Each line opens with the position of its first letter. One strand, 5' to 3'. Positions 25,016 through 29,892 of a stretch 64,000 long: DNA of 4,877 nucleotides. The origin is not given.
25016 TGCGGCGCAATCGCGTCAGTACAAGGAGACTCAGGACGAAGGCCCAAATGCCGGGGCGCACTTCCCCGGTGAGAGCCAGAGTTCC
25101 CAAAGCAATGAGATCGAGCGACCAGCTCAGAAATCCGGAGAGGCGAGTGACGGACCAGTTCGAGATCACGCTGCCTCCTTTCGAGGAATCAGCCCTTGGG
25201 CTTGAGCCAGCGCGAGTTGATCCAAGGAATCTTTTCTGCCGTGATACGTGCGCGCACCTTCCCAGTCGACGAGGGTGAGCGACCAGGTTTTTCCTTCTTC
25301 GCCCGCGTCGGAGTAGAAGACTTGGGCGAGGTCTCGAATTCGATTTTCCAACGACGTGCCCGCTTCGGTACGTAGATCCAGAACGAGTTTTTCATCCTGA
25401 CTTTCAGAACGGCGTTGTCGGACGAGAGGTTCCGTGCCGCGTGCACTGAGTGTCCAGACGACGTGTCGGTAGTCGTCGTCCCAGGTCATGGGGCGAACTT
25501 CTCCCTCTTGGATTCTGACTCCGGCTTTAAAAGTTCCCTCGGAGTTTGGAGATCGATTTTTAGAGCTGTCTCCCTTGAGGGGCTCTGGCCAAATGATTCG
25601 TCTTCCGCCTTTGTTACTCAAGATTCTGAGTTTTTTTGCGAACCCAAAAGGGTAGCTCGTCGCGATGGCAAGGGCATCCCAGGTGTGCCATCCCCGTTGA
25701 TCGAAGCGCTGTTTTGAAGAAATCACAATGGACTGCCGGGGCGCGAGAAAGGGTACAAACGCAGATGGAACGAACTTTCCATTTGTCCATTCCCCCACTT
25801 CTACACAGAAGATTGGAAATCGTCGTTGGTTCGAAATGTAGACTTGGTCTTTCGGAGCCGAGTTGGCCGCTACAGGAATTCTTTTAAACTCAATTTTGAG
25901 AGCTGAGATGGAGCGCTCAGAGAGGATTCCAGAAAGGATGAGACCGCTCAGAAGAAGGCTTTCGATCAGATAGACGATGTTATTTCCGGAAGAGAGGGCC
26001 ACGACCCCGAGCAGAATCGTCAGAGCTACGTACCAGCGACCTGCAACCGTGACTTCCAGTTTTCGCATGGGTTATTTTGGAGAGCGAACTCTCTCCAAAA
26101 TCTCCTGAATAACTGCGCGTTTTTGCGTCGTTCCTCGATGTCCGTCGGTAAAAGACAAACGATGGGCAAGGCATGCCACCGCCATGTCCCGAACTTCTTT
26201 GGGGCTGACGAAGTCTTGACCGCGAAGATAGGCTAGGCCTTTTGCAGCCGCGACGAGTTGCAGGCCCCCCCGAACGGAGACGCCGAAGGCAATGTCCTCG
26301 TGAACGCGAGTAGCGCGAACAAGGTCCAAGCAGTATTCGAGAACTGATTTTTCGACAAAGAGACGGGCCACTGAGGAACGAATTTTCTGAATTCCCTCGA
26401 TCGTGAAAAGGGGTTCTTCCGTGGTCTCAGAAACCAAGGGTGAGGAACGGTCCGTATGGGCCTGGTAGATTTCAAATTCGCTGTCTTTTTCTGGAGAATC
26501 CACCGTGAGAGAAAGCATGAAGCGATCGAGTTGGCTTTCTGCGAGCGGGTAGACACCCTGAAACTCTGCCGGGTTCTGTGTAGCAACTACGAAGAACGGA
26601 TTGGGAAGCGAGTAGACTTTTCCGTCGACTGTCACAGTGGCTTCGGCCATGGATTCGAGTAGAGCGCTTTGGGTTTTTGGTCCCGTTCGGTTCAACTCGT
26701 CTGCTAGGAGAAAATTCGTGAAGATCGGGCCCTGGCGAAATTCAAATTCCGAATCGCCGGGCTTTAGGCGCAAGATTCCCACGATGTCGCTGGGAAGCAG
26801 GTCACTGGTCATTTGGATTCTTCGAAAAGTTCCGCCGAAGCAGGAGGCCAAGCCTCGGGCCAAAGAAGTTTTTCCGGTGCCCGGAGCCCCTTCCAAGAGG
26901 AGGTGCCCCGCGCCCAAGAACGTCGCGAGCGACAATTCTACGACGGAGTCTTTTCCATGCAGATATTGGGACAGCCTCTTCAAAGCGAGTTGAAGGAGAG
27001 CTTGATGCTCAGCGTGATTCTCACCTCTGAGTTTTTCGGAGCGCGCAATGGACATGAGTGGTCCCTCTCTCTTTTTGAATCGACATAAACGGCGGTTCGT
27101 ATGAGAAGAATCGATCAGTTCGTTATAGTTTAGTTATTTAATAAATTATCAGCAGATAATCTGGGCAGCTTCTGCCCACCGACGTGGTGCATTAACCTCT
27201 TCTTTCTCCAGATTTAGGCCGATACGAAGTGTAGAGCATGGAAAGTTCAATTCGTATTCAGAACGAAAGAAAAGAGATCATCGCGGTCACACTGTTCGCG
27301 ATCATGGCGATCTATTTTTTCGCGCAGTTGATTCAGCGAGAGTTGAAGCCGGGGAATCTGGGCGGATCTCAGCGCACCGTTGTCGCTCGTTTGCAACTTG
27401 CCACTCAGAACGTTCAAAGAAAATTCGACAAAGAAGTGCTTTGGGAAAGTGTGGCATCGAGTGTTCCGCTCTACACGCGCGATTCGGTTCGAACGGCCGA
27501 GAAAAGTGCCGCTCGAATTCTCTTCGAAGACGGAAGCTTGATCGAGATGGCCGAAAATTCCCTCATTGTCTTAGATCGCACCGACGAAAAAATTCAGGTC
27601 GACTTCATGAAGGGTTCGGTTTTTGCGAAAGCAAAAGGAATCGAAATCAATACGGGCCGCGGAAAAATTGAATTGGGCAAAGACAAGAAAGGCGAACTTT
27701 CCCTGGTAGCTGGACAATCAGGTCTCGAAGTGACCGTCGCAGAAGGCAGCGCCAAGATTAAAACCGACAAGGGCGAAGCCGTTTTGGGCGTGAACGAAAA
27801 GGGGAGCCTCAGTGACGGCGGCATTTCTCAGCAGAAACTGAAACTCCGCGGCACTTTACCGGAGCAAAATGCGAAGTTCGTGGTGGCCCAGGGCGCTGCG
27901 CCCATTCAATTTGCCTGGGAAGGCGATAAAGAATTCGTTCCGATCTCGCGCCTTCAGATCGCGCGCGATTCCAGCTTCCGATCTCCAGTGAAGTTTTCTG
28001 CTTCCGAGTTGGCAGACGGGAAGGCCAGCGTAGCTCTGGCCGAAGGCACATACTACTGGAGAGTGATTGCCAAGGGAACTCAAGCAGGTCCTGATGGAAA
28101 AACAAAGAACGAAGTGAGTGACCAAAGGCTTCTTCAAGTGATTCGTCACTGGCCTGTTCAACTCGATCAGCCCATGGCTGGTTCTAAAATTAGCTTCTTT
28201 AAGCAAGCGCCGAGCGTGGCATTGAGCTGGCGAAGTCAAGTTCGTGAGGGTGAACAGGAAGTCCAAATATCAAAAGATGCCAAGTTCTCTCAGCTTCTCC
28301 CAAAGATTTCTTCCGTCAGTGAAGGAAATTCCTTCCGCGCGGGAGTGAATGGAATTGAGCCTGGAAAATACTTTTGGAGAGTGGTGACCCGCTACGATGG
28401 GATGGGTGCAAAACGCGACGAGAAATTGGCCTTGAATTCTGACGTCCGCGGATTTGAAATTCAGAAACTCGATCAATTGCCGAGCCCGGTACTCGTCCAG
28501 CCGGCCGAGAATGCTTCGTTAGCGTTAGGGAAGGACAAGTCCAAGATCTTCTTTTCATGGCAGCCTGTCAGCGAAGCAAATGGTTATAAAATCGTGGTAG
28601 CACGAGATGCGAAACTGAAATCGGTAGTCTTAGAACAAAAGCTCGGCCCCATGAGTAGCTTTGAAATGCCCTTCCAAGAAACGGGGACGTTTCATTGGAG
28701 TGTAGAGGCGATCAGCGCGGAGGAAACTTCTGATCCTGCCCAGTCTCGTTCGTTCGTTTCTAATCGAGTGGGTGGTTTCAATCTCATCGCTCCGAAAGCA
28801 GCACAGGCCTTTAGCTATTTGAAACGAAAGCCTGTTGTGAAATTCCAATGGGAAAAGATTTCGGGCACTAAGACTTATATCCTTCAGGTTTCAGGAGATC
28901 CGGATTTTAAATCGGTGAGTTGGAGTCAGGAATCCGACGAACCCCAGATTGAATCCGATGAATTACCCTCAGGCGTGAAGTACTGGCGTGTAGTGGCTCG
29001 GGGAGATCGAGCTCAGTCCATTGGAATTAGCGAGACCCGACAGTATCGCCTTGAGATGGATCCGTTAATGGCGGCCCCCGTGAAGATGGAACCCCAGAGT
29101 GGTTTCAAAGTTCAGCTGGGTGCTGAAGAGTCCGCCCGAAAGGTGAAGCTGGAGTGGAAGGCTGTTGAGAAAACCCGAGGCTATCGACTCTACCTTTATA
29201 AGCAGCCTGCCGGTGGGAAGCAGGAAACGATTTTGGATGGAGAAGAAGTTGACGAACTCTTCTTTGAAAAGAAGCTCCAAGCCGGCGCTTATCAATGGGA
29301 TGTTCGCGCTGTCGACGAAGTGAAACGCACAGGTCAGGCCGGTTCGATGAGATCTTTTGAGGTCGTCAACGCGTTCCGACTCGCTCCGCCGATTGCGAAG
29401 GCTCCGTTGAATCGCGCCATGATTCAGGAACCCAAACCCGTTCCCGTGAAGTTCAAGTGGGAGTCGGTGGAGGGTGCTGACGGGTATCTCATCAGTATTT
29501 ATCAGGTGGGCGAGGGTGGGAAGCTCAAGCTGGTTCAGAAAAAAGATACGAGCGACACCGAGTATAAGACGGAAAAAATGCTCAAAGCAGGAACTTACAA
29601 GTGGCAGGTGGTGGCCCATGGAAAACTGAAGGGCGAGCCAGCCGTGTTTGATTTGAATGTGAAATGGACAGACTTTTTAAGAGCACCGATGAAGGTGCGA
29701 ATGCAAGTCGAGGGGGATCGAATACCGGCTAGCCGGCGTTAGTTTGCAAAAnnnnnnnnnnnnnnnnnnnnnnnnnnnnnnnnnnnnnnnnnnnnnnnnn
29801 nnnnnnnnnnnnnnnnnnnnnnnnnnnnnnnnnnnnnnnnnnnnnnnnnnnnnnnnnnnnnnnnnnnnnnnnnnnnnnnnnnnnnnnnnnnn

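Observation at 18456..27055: Six-gene operon extending the MoxR-DUF58-transglutaminase triad with a HAMP receptor adenylate cyclase and two secreted proteins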

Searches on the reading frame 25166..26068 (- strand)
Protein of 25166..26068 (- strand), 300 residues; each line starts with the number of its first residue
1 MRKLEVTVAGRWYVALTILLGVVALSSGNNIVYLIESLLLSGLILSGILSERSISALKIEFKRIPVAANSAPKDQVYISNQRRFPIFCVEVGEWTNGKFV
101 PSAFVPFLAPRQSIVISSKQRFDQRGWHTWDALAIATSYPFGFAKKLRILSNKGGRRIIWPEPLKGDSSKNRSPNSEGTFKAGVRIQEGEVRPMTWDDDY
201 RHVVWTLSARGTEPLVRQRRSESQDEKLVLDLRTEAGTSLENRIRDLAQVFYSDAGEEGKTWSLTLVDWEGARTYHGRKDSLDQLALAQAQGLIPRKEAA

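Call 4: search_protein_families(library=pfam, proteins=[window:25166-26068:-], max_evalue=0.01)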
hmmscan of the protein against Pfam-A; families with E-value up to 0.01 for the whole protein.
window:25166-26068:- (300 aa): 0 families

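Call 27: search_protein_families(library=pfam, proteins=[window:25166-26068:-], max_evalue=10)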
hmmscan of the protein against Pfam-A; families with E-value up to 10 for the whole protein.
window:25166-26068:- (300 aa): 1 family
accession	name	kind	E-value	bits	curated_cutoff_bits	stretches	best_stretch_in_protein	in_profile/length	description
PF01882.25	DUF58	-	0.026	14.2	23.4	1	190-229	1-40/216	Protein of unknown function DUF58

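Call 28: search_protein_families(library=ncbifam, proteins=[window:25166-26068:-], max_evalue=0.1)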
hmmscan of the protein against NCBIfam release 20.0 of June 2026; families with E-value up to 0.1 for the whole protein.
window:25166-26068:- (300 aa): 0 families

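Call 70: search_protein_families(library=padloc, proteins=[window:25166-26068:-], max_evalue=0.001)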
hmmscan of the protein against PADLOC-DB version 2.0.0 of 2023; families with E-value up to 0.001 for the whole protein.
window:25166-26068:- (300 aa): 0 families

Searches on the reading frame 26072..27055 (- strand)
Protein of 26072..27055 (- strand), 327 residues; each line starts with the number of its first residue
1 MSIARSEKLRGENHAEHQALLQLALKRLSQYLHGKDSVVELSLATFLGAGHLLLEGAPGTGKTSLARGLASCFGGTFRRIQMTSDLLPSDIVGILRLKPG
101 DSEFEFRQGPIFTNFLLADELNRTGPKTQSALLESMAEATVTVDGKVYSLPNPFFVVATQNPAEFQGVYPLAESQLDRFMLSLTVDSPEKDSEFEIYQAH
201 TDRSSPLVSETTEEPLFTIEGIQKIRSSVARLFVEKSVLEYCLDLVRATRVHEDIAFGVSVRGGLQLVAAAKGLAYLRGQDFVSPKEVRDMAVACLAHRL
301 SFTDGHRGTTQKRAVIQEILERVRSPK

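Call 4: search_protein_families(library=pfam, proteins=[window:26072-27055:-], max_evalue=0.01)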
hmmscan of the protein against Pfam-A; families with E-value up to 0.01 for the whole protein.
window:26072-27055:- (327 aa): 7 families
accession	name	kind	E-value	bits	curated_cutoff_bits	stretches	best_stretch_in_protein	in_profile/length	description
PF07726.17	AAA_3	-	3e-55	186.1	27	1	51-181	1-131/131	ATPase family associated with various cellular activities (AAA)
PF17863.7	AAA_lid_2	-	7.8e-18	64.4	22.7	1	247-319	1-74/74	AAA lid domain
PF07728.20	AAA_5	-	7.7e-15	55.6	22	1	51-179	1-139/139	AAA domain (dynein-related subfamily)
PF20030.5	bpMoxR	-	6.2e-10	38.9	27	1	21-199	3-180/205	MoxR domain in the MoxR-vWA-beta-propeller ternary systems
PF00004.35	AAA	-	1.9e-06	28.8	21.2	1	52-165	1-114/131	ATPase family associated with various cellular activities (AAA)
PF01078.27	Mg_chelatase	-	0.0011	18.8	20.3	0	46-71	19-44/207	Magnesium chelatase, subunit ChlI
PF05496.18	RuvB_N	-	0.0033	17.7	27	1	50-95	34-79/159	Holliday junction DNA helicase RuvB P-loop domain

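Call 28: search_protein_families(library=ncbifam, proteins=[window:26072-27055:-], max_evalue=0.1)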
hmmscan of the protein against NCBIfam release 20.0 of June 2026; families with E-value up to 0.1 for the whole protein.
window:26072-27055:- (327 aa): 26 families (the best 25 are shown)
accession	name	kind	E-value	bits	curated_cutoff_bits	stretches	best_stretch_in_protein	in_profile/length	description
TIGR02640.1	gas_vesic_GvpN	equivalog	9.9e-12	44.9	266.8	2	116-204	109-201/262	gas vesicle protein GvpN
NF047784.1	MadB_ATPase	equivalog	3.9e-10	39.4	475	2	21-82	7-66/298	MadB family AAA-type ATPase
TIGR02442.1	Cob-chelat-sub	hypoth_equivalog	3.1e-09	35.8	779.45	1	118-301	133-311/641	putative cobaltochelatase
TIGR02031.1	BchD-ChlD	equivalog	6.6e-08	31.7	499.55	1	52-301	19-272/608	magnesium chelatase ATPase subunit D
TIGR02030.1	BchI-ChlI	equivalog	1.4e-07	31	466.95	1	115-301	134-315/337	magnesium chelatase ATPase subunit I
NF009883.0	PRK13341.1-4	equivalog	8.7e-05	20.6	668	1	50-158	56-156/729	AAA family ATPase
TIGR00635.1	ruvB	equivalog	0.00032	19.9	299.05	1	50-97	31-79/305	Holliday junction branch migration DNA helicase RuvB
TIGR03922.1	T7SS_EccA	equivalog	0.00098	17.8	466.65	1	49-75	312-338/557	type VII secretion AAA-ATPase EccA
NF000868.0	PRK00080.1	equivalog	0.0011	18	282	1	50-97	52-100/330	Holliday junction branch migration DNA helicase RuvB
NF042959.1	IteA_antiphage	equivalog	0.0013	18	510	1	14-71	90-147/367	anti-phage ATPase IteA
NF003069.1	PRK03992.1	subfamily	0.0033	16.6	500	1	52-81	168-197/379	proteasome-activating nucleotidase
TIGR02881.1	spore_V_K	equivalog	0.0044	16.1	422.95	1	40-73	33-66/261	stage V sporulation protein K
TIGR01242.2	TIGR01242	subfamily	0.0045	16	500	1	52-81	151-180/362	proteasome-activating nucleotidase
NF001679.0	PRK00440.1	equivalog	0.0052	15.9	303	1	50-95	40-84/322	replication factor C small subunit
TIGR01243.1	CDC48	subfamily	0.0099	14.2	802.65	1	52-207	490-640/733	CDC48 family AAA ATPase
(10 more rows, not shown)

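Call 70: search_protein_families(library=padloc, proteins=[window:26072-27055:-], max_evalue=0.001)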
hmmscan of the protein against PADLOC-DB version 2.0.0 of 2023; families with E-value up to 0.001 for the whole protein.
window:26072-27055:- (327 aa): 4 families
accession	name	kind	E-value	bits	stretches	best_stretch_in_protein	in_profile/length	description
PDLC00915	TRIP13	-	9.9e-07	26.4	1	50-79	64-93/302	TRIP13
PDLC04140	mad8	-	0.00013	19.6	1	48-77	26-57/314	mads_8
PDLC02196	IetA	-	0.00019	19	1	17-71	90-144/374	-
PDLC04232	IetA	-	0.00047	17.7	0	51-73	118-140/330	-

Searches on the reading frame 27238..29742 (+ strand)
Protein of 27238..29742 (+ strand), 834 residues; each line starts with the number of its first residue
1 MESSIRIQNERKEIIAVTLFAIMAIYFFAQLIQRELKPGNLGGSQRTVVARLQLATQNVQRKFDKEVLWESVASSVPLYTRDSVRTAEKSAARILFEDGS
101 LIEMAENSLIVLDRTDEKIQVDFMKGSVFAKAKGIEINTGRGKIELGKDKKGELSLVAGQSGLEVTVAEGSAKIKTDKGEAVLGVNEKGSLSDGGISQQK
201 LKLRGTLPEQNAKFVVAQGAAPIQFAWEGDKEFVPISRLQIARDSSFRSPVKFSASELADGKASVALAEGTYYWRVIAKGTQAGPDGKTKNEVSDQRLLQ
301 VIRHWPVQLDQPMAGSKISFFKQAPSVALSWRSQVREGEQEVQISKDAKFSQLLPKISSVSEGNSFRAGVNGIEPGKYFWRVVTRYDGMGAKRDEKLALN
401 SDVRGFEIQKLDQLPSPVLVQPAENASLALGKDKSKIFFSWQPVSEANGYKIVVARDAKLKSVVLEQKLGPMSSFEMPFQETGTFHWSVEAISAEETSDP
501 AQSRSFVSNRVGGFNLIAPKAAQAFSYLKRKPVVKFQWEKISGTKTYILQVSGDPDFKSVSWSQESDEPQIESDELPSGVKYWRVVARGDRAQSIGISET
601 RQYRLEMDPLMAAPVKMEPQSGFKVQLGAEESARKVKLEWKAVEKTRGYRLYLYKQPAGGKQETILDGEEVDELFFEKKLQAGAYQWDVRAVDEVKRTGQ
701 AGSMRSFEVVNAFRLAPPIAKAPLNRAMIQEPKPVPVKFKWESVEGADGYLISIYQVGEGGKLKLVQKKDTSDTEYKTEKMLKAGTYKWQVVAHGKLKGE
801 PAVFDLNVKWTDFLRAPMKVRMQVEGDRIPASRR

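Call 28: search_protein_families(library=ncbifam, proteins=[window:27238-29742:+], max_evalue=0.1)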
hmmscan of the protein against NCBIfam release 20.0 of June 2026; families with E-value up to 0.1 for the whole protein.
window:27238-29742:+ (834 aa): 2 families
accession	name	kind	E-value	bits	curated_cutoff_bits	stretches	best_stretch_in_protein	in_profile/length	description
NF047756.1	LIC11435_fam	equivalog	0.00067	18.6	380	0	739-792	2-48/360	LIC11435 family protein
NF047849.1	Lsa33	exception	0.002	17.4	420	1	70-141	49-113/310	surface adhesin Lsa33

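Call 62: search_protein_families(library=pfam, proteins=[window:27238-29742:+], max_evalue=0.1)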
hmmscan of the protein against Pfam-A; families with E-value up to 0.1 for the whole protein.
window:27238-29742:+ (834 aa): 4 families
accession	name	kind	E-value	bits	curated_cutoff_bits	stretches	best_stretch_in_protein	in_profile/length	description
PF04773.18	FecR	-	5.7e-09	36.7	24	1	82-172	1-96/97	FecR protein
PF16383.10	DUF4992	-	1.2e-06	28.8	29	1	731-791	60-121/183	Domain of unknown function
PF24421.1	Ig_J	-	3.1e-06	27.7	29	1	623-704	15-97/104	Tip attachment protein J, Ig-like domain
PF16656.11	Pur_ac_phosph_N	-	0.043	14.8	30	0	323-384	11-80/93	Purple acid Phosphatase, N-terminal domain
